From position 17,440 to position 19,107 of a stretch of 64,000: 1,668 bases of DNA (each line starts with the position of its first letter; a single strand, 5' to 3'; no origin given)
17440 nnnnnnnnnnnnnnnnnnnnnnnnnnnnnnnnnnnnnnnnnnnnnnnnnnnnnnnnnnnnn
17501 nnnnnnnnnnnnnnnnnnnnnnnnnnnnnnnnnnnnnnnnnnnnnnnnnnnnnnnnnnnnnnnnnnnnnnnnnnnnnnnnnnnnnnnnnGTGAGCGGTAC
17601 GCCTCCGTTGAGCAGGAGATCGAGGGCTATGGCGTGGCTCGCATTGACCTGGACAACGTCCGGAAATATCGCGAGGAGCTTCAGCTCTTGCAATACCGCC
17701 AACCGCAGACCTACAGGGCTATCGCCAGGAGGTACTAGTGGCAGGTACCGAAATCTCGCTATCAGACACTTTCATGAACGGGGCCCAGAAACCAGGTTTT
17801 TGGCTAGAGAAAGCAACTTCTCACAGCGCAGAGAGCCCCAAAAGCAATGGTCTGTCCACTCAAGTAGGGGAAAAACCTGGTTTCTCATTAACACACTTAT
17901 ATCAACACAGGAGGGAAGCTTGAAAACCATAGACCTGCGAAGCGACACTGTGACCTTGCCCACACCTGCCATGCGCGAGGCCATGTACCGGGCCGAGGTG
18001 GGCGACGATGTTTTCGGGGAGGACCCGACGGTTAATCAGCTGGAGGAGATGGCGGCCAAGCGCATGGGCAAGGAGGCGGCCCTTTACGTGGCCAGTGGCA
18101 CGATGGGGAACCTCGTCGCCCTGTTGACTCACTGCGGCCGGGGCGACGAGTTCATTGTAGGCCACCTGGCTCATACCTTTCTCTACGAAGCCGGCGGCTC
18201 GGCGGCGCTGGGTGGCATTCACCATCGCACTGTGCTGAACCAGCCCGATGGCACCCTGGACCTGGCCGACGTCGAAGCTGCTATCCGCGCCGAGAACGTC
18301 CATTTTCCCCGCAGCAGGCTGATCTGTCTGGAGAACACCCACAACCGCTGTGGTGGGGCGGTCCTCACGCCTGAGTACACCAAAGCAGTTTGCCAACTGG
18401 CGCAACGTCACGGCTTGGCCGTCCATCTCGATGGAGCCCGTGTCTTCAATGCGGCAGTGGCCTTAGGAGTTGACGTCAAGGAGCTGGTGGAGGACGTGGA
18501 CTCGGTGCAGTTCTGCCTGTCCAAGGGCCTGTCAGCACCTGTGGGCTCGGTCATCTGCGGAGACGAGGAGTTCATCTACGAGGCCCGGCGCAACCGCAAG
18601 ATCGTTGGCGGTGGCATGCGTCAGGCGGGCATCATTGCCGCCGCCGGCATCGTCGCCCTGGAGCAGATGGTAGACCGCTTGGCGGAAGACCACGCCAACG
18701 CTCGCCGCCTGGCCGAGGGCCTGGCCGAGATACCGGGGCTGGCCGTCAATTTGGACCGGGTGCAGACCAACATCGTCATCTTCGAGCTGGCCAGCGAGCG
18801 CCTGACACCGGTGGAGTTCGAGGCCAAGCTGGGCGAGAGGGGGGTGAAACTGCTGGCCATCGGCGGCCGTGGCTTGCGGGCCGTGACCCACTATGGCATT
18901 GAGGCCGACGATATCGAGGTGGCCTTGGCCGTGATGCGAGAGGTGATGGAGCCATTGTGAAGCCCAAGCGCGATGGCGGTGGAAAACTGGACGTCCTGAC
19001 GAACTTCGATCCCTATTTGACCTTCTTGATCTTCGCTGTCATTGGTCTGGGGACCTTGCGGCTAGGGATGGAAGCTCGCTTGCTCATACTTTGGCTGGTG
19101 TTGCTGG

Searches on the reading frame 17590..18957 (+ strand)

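Call 61: search_protein_families(library=pfam, proteins=[window:17590-18957:+], max_evalue=0.00001)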
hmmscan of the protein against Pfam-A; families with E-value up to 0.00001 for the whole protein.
window:17590-18957:+ (456 aa): 3 families
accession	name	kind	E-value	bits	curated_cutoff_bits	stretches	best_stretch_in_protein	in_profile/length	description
PF01212.27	Beta_elim_lyase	-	1.2e-111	373.1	27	1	115-398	1-285/288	Beta-eliminating lyase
PF00155.27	Aminotran_1_2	-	1.4e-11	44.7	19.7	1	124-420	18-329/361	Aminotransferase class I and II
PF01041.23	DegT_DnrJ_EryC1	-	4.5e-07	29.9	19.8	0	144-386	22-263/360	DegT/DnrJ/EryC1/StrS aminotransferase family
